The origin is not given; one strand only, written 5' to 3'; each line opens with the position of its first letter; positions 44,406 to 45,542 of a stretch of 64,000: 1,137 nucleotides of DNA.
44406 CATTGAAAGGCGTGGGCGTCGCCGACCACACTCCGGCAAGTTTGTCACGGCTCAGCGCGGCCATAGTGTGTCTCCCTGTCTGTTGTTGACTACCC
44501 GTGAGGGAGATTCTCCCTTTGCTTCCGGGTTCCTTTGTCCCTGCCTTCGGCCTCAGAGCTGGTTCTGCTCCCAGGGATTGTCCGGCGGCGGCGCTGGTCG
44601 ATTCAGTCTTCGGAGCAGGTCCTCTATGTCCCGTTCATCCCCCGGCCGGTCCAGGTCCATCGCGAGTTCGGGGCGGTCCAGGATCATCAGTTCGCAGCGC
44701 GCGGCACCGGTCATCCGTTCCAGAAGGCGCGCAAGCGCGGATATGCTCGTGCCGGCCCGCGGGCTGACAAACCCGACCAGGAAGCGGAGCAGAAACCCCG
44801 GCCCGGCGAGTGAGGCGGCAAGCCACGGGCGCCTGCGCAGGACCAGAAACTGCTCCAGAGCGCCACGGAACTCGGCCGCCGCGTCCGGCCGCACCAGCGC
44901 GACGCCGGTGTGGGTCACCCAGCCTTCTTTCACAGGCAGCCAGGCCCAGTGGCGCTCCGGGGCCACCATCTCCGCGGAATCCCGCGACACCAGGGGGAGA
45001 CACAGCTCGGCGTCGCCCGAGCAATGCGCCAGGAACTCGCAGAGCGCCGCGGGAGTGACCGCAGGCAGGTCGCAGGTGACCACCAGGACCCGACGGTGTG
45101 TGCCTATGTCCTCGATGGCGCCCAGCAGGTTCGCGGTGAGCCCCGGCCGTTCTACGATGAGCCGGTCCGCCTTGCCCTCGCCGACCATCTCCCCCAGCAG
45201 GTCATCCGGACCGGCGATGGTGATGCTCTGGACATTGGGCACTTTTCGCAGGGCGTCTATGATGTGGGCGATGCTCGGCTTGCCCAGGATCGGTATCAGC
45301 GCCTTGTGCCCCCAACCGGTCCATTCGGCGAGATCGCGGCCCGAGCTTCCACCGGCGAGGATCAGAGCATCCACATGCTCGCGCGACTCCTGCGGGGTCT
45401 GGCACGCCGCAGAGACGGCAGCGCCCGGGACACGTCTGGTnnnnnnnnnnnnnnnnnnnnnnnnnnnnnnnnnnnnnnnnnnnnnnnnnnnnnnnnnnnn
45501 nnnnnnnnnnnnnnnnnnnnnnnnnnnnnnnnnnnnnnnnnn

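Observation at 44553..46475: Fusion of a YihY/BrkB membrane protein to a MobA-like nucleotidyltransferase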

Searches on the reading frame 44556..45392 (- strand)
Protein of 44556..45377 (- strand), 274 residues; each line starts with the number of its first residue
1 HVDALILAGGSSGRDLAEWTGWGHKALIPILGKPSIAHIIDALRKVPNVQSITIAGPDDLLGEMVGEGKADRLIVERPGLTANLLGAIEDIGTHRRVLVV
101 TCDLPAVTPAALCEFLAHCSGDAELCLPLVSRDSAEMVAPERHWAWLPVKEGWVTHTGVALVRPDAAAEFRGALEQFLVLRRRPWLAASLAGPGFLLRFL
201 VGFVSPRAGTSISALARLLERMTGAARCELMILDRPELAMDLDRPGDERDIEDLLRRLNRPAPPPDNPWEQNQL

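Call 9: search_solved_structures(query=window:44556-45377:-, max_evalue=1, show_alignments=2)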
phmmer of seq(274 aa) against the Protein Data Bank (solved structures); distinct sequences matched with E-value up to 1: 7.
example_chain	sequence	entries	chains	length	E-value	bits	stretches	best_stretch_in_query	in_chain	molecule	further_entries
2dpw_A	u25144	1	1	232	6.3e-15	58.6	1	3-247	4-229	Hypothetical protein TTHA0179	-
5z09_A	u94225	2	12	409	0.35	13.5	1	4-54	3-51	Dual sugar-1-phosphate nucleotidylyltransferase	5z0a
2ggo_A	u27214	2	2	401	0.35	13.5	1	4-54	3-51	401aa long hypothetical glucose-1-phosphate thymidylyltransferase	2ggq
9dqf_A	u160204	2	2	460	0.36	13.5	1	4-120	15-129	Bifunctional protein GlmU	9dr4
7d72_A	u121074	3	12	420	0.43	13.2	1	5-61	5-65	Mannose-1-phosphate guanyltransferase alpha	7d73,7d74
7k47_A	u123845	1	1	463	0.44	13.2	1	24-118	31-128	Bifunctional protein GlmU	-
8yre_A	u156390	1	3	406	0.81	12.3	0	4-56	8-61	ADP-glucose pyrophosphorylase family protein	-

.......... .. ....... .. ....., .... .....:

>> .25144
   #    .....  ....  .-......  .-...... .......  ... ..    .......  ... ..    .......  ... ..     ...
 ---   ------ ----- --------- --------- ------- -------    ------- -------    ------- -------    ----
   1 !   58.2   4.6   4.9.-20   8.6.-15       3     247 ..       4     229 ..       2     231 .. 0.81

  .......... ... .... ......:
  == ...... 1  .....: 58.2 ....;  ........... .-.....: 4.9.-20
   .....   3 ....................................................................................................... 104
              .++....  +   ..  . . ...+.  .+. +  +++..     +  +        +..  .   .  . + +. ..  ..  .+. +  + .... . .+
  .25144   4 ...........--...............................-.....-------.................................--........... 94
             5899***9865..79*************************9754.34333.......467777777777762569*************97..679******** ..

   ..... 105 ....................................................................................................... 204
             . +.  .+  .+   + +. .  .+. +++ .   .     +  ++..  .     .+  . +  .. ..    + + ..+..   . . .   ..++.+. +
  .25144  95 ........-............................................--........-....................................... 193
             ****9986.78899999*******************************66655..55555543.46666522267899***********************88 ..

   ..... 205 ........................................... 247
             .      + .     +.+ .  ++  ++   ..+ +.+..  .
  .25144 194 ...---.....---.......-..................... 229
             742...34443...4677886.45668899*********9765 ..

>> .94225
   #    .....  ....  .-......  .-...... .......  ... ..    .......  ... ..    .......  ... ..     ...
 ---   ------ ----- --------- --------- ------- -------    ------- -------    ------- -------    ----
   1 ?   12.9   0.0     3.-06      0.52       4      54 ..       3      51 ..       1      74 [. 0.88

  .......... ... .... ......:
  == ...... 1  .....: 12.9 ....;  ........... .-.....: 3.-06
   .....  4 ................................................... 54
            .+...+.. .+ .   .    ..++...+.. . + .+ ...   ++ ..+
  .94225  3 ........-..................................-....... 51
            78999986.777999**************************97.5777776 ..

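Call 10: find_homologous_proteins(query=window:44556-45377:-, max_evalue=0.001)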
Query seq(274 aa) (274 aa): 14 proteins with E <= 0.001 among 6813 candidates.
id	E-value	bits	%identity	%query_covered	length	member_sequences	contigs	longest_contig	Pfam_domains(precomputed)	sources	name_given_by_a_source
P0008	3.1e-23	101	32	90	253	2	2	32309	PF12804.14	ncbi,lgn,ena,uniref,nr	ncbi:NTP transferase domain-containing protein [Desulfofundulus thermobenzoicus]|uniref:NTP transfer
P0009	4.2e-16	77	29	90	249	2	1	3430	PF12804.14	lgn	-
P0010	5.1e-15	74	30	91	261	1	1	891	PF12804.14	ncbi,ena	-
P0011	1.5e-14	72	29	99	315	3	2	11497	PF12804.14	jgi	jgi:GTP:adenosylcobinamide-phosphate guanylyltransferase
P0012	2.4e-14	72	27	89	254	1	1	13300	PF01128.26,PF12804.14,PF02348.26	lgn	-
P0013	2.6e-14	71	31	90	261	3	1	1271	PF12804.14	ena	-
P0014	1.9e-12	65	28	95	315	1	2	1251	PF12804.14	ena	-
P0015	2.0e-12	65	28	95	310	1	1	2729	PF12804.14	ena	-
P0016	2.3e-12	65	27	95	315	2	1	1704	PF12804.14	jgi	jgi:molybdopterin-guanine dinucleotide biosynthesis protein A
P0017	3.1e-12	65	28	95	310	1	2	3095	PF12804.14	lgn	-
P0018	1.6e-10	59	28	91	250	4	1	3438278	PF12804.14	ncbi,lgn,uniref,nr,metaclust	ncbi:nucleotidyltransferase family protein [Chthonomonas calidirosea]|uniref:nucleotidyltransferase 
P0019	2.1e-10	59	27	95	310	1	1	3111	PF12804.14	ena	-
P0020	1.0e-9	56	27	93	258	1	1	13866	PF12804.14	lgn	-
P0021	3.0e-8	52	27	95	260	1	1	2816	PF01128.26,PF12804.14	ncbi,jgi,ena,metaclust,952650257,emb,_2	metaclust:\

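Call 14: find_encoding_contigs(protein=P0008, flank=8000, max_places=2)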
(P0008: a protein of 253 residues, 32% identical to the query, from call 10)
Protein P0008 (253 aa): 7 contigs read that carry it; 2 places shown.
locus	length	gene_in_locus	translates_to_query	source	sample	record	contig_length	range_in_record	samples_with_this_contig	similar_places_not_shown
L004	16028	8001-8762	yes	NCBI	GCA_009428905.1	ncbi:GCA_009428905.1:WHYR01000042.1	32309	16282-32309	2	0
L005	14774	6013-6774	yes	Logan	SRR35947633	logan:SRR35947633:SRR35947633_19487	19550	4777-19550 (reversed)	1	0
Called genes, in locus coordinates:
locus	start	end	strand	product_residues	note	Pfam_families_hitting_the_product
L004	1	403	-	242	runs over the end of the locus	PF02535:Zip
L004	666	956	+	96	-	-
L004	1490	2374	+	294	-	-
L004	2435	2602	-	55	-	-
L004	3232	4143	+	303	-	-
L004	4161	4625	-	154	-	PF02579:Nitro_FeMo-Co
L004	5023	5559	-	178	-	PF03734:YkuD, PF01476:LysM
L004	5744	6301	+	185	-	PF04608:PgpA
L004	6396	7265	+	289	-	PF00288:GHMP_kinases_N, PF08544:GHMP_kinases_C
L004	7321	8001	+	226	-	PF00392:GntR, PF01325:Fe_dep_repress (faint), PF07729:FCD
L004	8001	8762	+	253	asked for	PF12804:NTP_transf_3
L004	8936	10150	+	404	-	PF00291:PALP, PF01842:ACT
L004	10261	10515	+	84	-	PF04026:SpoVG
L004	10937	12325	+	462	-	PF00483:NTP_transferase, PF01128:IspD, PF12804:NTP_transf_3, PF25084:LbH_EIF2B, PF25087:GMPPB_C, PF00132:Hexapep, PF00132:Hexapep, PF14602:Hexapep_2, +1 more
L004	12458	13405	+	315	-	PF13793:Pribosyltran_N, PF00156:Pribosyltran, PF14572:Pribosyl_synth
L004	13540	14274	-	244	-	PF05239:PRC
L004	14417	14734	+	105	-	-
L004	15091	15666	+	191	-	PF01195:Pept_tRNA_hydro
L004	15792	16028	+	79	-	?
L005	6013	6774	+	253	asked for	PF12804:NTP_transf_3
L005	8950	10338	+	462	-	PF00483:NTP_transferase, PF01128:IspD, PF12804:NTP_transf_3, PF25084:LbH_EIF2B, PF25087:GMPPB_C, PF00132:Hexapep, PF00132:Hexapep, PF14602:Hexapep_2, +1 more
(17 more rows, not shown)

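Call 15: find_encoding_contigs(protein=P0018, flank=8000, max_places=2)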
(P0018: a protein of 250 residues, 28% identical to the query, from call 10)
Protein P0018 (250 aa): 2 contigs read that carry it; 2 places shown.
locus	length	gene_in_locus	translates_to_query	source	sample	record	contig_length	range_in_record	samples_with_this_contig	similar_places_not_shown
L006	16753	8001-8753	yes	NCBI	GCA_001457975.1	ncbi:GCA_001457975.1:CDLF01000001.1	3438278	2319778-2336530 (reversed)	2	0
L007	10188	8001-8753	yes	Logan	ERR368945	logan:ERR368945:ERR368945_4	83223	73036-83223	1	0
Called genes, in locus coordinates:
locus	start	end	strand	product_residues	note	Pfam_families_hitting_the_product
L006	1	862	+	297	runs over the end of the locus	PF00669:Flagellin_N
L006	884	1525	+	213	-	PF02623:FliW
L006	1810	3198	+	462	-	PF00171:Aldedh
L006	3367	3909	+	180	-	PF07385:Lyx_isomer (faint)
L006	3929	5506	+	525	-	-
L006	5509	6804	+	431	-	-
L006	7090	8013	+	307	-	PF00288:GHMP_kinases_N, PF08544:GHMP_kinases_C (weak)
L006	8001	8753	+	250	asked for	PF12804:NTP_transf_3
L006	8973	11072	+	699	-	PF02120:Flg_hook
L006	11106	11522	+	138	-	PF03963:FlgD, PF13861:FLgD_tudor (weak)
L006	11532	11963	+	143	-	PF12611:Flagellar_put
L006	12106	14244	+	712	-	PF00460:Flg_bb_rod, PF22692:LlgE_F_G_D1, PF07559:FlgE_D2, PF06429:Flg_bbr_C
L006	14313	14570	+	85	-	PF06289:FlbD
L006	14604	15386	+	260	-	PF20560:MotA_N, PF01618:MotA_ExbB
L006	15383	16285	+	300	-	PF13677:MotB_plug, PF00691:OmpA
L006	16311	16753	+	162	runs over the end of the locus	PF03748:FliL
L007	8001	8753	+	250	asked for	PF12804:NTP_transf_3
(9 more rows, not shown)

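Call 16: find_encoding_contigs(protein=P0011, flank=8000, max_places=2)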
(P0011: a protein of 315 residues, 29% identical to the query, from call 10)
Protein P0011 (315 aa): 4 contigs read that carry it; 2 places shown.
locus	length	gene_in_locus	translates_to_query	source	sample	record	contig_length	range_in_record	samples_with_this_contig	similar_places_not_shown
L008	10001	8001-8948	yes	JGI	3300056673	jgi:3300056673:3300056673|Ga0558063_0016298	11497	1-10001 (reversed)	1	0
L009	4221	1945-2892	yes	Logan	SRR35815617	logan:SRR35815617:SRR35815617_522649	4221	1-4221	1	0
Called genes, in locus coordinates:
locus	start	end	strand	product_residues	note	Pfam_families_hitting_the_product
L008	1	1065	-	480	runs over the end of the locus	PF20154:LNT_N, PF00795:CN_hydrolase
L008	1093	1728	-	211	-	-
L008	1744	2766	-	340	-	PF01300:Sua5_yciO_yrdC, PF03481:Sua5_C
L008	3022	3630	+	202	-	PF04542:Sigma70_r2, PF08281:Sigma70_r4_2, PF04545:Sigma70_r4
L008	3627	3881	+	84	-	PF13490:zf-HC2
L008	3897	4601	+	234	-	PF01292:Ni_hydr_CYTB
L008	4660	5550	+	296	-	PF00174:Oxidored_molyb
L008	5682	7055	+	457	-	-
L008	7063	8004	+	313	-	PF00288:GHMP_kinases_N, PF08544:GHMP_kinases_C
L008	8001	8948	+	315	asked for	PF12804:NTP_transf_3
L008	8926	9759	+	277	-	PF00144:Beta-lactamase (faint), PF13354:Beta-lactamase2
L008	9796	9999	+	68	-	?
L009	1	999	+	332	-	?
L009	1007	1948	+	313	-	PF00288:GHMP_kinases_N, PF08544:GHMP_kinases_C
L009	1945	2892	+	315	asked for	PF12804:NTP_transf_3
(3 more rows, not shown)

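Call 17: find_encoding_contigs(protein=P0012, flank=8000, max_places=2)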
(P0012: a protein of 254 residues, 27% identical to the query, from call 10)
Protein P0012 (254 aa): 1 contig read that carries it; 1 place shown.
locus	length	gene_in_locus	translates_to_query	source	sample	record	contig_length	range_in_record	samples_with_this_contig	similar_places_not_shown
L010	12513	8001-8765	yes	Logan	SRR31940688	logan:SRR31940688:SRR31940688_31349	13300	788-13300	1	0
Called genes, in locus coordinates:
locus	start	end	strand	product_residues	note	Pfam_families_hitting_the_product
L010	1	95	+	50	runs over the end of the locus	-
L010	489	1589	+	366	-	PF01571:GCV_T, PF08669:GCV_T_C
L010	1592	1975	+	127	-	PF01597:GCV_H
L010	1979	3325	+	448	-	PF02347:GDC-P, PF00155:Aminotran_1_2 (weak), PF01053:Cys_Met_Meta_PP, PF00266:Aminotran_5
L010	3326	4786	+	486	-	PF02347:GDC-P, PF00266:Aminotran_5, PF21478:GcvP2_C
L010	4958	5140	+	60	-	PF07561:DUF1540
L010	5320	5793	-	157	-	PF02915:Rubrerythrin (weak)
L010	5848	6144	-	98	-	PF10719:ComFB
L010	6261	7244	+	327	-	PF00288:GHMP_kinases_N, PF08544:GHMP_kinases_C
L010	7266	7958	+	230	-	PF00392:GntR, PF07729:FCD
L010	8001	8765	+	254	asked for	PF01128:IspD (weak), PF12804:NTP_transf_3, PF02348:CTP_transf_3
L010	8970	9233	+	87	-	PF04026:SpoVG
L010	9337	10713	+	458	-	PF00483:NTP_transferase, PF01128:IspD, PF02348:CTP_transf_3 (weak), PF12804:NTP_transf_3, PF25084:LbH_EIF2B, PF00132:Hexapep, PF25087:GMPPB_C, PF00132:Hexapep, +1 more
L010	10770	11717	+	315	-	PF13793:Pribosyltran_N, PF00156:Pribosyltran, PF14572:Pribosyl_synth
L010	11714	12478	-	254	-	PF05239:PRC (weak)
